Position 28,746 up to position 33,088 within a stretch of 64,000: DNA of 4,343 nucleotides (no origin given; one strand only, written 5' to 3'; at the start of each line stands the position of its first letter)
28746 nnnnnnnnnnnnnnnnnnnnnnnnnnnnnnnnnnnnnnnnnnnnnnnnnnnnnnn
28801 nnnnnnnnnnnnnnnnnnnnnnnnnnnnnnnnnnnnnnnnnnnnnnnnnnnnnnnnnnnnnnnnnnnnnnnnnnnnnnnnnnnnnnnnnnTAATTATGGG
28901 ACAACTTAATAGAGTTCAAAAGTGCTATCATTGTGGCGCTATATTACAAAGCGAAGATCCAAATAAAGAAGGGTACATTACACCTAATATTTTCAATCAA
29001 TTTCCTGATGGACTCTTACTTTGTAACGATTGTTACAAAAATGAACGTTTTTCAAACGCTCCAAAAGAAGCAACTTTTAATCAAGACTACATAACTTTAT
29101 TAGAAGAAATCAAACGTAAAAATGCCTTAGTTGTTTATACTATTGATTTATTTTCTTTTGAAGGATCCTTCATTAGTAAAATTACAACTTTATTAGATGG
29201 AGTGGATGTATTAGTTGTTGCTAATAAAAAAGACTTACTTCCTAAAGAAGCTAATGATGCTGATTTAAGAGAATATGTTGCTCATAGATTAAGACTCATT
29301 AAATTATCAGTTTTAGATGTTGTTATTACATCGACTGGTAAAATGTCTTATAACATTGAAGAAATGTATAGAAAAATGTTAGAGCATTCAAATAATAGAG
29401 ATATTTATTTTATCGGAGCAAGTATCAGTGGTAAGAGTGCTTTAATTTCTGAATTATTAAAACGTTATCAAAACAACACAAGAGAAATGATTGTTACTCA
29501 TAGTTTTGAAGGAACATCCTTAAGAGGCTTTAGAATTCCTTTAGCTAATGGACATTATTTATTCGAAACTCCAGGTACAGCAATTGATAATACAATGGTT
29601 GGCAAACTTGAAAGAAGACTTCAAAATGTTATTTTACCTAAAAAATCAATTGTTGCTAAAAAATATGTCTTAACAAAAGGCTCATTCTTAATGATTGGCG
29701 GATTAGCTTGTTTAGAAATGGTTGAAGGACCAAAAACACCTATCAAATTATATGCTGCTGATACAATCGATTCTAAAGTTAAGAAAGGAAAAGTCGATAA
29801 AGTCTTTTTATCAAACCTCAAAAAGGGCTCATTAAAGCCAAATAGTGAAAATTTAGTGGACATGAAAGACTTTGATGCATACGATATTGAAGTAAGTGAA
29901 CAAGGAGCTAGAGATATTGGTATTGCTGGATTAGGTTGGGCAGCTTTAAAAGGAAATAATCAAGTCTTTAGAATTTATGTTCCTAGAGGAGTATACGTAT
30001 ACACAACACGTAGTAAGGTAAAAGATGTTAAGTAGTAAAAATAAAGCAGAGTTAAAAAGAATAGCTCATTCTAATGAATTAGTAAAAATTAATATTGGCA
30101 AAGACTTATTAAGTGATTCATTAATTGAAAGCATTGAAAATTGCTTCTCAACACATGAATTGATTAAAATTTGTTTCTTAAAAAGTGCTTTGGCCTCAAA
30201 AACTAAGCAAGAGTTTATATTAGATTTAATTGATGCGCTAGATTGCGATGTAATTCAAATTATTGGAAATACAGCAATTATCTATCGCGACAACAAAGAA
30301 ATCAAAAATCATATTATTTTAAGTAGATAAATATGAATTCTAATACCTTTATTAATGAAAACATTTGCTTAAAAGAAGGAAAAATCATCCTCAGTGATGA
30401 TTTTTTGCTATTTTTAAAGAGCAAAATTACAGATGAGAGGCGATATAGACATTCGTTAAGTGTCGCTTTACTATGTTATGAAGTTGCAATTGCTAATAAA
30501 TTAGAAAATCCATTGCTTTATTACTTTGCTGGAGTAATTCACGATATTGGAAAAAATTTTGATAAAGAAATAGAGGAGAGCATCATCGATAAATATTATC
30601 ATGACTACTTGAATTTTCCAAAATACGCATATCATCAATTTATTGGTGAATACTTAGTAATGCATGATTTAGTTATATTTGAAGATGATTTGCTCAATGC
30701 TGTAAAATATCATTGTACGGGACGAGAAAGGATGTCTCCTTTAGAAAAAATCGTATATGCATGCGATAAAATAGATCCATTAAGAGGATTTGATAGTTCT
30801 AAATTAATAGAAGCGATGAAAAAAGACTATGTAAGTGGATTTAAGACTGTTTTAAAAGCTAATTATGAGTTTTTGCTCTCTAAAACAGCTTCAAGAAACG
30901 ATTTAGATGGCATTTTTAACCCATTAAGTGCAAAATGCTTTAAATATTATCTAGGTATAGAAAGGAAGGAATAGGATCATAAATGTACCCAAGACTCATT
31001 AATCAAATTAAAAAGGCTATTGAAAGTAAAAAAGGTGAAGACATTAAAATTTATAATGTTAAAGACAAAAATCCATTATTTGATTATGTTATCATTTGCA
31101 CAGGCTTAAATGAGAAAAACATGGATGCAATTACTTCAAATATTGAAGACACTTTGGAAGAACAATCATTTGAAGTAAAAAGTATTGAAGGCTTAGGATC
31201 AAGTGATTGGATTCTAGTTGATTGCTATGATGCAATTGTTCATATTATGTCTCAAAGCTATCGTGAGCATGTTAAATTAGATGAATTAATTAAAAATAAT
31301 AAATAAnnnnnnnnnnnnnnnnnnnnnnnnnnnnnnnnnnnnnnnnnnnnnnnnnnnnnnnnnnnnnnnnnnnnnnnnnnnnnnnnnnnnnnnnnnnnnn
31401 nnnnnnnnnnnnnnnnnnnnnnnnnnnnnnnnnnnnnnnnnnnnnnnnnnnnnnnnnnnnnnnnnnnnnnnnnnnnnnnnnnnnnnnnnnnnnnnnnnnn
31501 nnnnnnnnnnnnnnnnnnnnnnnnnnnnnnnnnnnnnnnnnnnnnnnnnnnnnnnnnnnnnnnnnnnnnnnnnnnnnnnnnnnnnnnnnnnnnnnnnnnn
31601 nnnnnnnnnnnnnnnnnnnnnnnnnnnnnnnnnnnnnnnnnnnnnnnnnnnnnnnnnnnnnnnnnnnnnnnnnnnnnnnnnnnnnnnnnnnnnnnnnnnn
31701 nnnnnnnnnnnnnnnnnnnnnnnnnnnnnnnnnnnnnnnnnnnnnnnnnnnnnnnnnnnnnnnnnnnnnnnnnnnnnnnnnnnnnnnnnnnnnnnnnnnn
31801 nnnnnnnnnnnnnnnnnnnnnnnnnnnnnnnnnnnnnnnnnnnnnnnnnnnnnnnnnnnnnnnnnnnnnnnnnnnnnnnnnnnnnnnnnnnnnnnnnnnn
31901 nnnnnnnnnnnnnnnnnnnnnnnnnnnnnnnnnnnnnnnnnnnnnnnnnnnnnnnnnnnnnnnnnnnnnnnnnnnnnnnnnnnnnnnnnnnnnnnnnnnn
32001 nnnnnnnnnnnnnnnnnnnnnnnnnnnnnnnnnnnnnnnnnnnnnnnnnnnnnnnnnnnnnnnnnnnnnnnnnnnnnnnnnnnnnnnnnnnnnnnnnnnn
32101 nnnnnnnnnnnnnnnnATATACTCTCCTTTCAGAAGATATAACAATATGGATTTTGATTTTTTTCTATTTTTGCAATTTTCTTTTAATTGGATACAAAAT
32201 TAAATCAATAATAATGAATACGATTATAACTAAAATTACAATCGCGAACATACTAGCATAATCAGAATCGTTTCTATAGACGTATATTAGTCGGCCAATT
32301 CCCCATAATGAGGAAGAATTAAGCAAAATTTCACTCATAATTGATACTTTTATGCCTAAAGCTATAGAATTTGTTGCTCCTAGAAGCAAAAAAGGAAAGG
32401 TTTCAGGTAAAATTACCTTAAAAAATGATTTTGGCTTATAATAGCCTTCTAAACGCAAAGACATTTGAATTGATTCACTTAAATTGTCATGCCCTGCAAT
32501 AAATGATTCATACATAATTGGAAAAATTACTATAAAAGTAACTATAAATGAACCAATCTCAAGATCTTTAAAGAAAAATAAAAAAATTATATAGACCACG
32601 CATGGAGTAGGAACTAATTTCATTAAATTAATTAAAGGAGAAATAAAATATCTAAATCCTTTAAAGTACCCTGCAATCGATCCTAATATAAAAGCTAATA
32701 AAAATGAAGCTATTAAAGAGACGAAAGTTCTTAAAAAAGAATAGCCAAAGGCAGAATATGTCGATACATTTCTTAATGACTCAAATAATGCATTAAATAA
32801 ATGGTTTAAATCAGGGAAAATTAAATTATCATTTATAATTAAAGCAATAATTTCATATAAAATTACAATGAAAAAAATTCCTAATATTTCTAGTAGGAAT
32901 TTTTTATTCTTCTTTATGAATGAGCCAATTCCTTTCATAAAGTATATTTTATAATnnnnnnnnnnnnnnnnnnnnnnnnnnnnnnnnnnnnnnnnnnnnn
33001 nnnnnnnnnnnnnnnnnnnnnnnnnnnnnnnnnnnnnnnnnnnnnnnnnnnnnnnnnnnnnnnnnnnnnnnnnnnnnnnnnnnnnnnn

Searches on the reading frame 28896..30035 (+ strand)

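Call 70: search_protein_families(library=pfam, proteins=[window:28896-30035:+], max_evalue=0.00001)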
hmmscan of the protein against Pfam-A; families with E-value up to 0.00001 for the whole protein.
window:28896-30035:+ (379 aa): 2 families
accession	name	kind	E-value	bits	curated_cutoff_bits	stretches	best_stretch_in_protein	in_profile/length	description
PF21516.2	YqeH-like_C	-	2.8e-09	37.8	27.7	1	294-370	16-91/95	YqeH-like, C-terminal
PF03193.22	RsgA_GTPase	-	5.8e-06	26.7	30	0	77-228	26-168/174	RsgA GTPase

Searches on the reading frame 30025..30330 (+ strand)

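Call 70: search_protein_families(library=pfam, proteins=[window:30025-30330:+], max_evalue=0.00001)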
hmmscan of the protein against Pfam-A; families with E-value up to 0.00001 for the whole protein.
window:30025-30330:+ (101 aa): 1 family
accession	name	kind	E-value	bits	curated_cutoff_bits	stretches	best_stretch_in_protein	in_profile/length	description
PF01985.26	CRS1_YhbY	-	9.8e-18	64.7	27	1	2-88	1-84/84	CRS1 / YhbY (CRM) domain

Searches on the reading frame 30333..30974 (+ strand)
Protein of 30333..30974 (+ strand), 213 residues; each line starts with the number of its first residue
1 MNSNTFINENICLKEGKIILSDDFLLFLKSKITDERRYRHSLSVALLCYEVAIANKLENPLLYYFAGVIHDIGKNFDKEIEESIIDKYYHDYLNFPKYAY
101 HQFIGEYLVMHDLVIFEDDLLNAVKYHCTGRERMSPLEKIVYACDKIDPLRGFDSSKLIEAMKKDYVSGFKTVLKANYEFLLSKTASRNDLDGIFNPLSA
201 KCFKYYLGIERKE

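Call 70: search_protein_families(library=pfam, proteins=[window:30333-30974:+], max_evalue=0.00001)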
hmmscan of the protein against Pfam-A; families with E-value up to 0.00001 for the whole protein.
window:30333-30974:+ (213 aa): 1 family
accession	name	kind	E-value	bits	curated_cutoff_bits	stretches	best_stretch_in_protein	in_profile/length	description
PF01966.28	HD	-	2.2e-12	47.7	22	1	37-149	1-115/116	HD domain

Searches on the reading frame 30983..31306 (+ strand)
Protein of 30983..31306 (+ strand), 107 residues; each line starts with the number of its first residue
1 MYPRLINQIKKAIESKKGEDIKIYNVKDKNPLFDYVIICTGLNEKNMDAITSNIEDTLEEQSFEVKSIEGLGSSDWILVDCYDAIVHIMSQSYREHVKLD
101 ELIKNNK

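Call 11: search_protein_families(library=pfam, proteins=[window:30983-31306:+])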
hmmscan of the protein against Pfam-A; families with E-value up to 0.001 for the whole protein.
window:30983-31306:+ (107 aa): 1 family
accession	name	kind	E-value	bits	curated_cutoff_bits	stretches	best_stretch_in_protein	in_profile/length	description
PF02410.21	RsfS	-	4.2e-27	94.7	21.6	1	8-102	2-97/98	Ribosomal silencing factor during starvation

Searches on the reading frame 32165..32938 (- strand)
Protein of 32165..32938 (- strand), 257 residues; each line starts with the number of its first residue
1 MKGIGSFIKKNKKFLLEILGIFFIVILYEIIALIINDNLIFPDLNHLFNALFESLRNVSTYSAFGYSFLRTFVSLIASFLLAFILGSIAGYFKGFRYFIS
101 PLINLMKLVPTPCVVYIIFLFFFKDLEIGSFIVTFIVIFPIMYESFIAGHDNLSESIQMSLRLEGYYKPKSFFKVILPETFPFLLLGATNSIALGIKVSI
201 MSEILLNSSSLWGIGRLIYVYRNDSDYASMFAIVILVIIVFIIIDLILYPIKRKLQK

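Call 41: search_protein_families(library=pfam, proteins=[window:32165-32938:-], max_evalue=0.01)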
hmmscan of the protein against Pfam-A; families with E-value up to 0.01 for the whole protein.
window:32165-32938:- (257 aa): 1 family
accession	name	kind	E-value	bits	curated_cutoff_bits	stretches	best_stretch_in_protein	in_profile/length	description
PF00528.27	BPD_transp_1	-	1.2e-13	51.6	26.4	1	83-255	2-182/184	Binding-protein-dependent transport system inner membrane component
